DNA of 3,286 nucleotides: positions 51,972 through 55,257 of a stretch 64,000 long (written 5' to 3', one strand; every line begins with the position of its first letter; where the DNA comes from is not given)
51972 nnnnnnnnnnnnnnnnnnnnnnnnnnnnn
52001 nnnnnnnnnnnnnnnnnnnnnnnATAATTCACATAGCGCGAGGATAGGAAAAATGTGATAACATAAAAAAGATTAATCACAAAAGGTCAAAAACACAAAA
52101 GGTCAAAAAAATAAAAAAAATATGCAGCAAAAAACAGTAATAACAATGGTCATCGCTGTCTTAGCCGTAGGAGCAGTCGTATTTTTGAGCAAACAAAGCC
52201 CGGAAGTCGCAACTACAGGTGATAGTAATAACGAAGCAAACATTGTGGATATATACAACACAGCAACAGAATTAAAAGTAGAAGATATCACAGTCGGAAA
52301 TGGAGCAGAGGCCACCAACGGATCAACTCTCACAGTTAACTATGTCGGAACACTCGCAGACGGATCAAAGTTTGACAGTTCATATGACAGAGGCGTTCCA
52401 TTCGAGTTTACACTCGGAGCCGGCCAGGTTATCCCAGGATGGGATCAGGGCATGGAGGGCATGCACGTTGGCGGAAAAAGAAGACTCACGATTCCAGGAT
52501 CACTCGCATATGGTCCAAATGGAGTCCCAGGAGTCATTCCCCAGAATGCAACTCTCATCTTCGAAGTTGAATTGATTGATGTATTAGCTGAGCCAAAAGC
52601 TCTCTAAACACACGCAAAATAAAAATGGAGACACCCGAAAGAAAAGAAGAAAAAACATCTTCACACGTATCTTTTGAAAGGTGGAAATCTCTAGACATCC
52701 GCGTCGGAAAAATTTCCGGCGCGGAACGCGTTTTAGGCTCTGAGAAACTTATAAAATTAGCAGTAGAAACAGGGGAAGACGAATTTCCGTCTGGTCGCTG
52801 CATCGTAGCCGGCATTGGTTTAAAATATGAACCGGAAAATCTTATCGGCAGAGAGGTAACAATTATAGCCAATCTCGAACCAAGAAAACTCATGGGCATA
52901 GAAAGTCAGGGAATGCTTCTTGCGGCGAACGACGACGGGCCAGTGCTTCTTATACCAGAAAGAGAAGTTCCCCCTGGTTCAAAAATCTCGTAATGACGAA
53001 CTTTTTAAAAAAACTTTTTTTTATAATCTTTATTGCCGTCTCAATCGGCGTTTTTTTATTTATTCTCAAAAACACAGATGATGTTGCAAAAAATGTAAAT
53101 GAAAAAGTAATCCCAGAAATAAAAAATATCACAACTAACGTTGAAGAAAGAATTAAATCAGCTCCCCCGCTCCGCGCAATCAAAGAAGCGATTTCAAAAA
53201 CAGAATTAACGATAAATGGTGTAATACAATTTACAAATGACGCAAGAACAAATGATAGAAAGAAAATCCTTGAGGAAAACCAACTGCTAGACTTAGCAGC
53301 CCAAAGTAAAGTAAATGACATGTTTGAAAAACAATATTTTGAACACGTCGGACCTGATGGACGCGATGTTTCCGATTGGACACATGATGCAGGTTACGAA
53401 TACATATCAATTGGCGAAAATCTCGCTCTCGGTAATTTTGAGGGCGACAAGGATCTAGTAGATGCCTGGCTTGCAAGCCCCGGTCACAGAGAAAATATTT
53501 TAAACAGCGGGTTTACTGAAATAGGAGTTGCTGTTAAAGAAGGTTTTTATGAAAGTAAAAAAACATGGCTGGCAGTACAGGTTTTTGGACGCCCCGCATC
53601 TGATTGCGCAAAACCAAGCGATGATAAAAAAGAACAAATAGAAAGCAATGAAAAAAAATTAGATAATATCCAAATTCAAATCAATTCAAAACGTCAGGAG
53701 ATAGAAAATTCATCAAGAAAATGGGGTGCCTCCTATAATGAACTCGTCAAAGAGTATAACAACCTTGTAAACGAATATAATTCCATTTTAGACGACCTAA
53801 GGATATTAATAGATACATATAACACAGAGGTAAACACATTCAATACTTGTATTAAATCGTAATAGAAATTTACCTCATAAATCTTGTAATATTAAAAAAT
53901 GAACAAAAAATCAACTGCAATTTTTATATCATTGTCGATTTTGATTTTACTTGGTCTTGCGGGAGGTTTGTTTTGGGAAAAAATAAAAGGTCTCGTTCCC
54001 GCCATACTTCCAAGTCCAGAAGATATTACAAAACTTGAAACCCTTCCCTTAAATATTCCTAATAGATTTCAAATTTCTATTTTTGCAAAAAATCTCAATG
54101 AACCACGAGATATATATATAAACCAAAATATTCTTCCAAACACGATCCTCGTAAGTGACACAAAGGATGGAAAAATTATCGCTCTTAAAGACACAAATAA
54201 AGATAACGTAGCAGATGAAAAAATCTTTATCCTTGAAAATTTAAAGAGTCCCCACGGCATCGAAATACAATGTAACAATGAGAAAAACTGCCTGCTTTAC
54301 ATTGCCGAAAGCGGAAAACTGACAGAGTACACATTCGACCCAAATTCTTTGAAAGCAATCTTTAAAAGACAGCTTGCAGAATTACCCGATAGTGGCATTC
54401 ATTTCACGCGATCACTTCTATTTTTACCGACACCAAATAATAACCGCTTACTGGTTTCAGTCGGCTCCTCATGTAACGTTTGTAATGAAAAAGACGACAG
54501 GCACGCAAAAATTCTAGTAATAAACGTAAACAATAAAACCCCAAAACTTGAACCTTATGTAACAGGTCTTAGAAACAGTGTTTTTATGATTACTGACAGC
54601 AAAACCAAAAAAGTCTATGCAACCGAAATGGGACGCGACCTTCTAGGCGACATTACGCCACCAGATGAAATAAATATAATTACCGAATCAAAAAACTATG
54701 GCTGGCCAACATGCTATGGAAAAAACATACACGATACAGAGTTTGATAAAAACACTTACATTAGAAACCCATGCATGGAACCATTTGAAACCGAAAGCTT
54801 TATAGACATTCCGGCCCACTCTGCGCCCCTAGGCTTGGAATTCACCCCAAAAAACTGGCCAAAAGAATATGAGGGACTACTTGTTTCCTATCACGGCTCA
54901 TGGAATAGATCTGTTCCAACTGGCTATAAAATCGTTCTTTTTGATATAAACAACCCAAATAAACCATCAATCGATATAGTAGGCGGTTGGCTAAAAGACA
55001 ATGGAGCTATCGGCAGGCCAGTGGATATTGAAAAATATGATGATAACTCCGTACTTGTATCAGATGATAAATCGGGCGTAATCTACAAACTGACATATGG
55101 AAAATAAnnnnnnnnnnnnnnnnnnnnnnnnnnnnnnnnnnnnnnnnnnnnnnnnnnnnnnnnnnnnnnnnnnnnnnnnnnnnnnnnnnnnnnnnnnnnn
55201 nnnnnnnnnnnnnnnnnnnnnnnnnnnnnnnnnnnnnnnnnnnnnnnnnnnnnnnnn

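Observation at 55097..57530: Polyprenol-phosphate sugar synthase (GT2) plus PMT/ArnT-like transferase pair in a genome with PT-rich secreted proteins: putative surface O-glycosylation system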

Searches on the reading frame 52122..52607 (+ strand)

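Call 3: search_protein_families(library=pfam, proteins=[window:52122-52607:+], max_evalue=0.01)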
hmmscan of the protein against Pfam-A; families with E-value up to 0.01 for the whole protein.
window:52122-52607:+ (161 aa): 1 family
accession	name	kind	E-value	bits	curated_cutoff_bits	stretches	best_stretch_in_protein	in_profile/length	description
PF00254.34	FKBP_C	-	5.2e-37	126.5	21.1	1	63-152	3-94/94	FKBP-type peptidyl-prolyl cis-trans isomerase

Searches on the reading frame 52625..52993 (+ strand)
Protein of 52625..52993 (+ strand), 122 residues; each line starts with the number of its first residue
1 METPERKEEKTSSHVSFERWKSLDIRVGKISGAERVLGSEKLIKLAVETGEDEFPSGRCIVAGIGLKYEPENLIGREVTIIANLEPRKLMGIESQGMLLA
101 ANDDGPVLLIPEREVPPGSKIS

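Call 3: search_protein_families(library=pfam, proteins=[window:52625-52993:+], max_evalue=0.01)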
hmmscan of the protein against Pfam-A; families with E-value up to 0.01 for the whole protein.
window:52625-52993:+ (122 aa): 1 family
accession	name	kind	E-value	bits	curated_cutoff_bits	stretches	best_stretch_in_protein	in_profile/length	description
PF01588.26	tRNA_bind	-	2.3e-22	79.3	27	1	25-120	1-96/96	Putative tRNA binding domain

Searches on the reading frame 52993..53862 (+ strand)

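Call 3: search_protein_families(library=pfam, proteins=[window:52993-53862:+], max_evalue=0.01)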
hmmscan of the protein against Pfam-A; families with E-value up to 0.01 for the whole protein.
window:52993-53862:+ (289 aa): 2 families
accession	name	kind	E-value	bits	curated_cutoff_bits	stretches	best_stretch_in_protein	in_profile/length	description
PF00188.32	CAP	-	1.2e-12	49.2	21.1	1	80-194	3-113/117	Cysteine-rich secretory protein family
PF05008.21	V-SNARE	-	0.0073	17.2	25.9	0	207-263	29-85/92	Vesicle transport v-SNARE protein N-terminus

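Call 8: search_protein_families(library=ncbifam, proteins=[window:52993-53862:+], max_evalue=0.001)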
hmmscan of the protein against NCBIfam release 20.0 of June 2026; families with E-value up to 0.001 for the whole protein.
window:52993-53862:+ (289 aa): 3 families
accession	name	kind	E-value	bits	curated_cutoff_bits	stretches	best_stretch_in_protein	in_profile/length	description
TIGR02909.1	spore_YkwD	subfamily_domain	5.1e-22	78.1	171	1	76-192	7-121/127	uncharacterized protein, YkwD family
NF052539.1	DivAsocLipDalA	equivalog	5.9e-12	45.7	200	1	55-183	31-156/169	divisome-associated lipoprotein DalA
NF041443.1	DDRRRQL_YjdP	equivalog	0.00023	21.3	90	0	200-243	57-100/101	DDRRRQL repeat protein YjdP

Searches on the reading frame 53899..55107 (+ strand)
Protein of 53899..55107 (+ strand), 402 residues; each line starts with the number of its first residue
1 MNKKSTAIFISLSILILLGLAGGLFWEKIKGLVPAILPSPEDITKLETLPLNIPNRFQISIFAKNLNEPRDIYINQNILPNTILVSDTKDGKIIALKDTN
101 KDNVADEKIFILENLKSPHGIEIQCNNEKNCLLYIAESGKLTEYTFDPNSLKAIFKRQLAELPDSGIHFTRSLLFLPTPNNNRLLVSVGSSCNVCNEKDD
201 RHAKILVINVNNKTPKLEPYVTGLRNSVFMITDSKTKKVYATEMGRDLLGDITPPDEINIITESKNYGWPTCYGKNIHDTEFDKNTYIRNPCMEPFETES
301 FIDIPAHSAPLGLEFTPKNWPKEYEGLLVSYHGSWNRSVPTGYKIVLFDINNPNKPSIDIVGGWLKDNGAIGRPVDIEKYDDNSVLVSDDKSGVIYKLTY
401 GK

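Call 3: search_protein_families(library=pfam, proteins=[window:53899-55107:+], max_evalue=0.01)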
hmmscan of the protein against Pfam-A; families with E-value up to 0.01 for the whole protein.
window:53899-55107:+ (402 aa): 2 families
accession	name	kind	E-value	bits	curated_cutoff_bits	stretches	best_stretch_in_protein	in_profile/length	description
PF07995.17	GSDH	-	2.2e-11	44.1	25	1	149-285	97-236/332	Glucose / Sorbosone dehydrogenase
PF23500.1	DUF7133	-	0.0052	16.6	27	1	60-116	77-127/385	Domain of unknown function (DUF7133)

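Call 8: search_protein_families(library=ncbifam, proteins=[window:53899-55107:+], max_evalue=0.001)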
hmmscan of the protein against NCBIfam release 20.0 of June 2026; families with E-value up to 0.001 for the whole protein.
window:53899-55107:+ (402 aa): 1 family
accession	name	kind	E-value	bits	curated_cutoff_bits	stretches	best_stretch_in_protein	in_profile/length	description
TIGR03606.1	non_repeat_PQQ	subfamily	3.4e-06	26.1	434.55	1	203-274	199-272/454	glucose/sorbosone family PQQ-dependent dehydrogenase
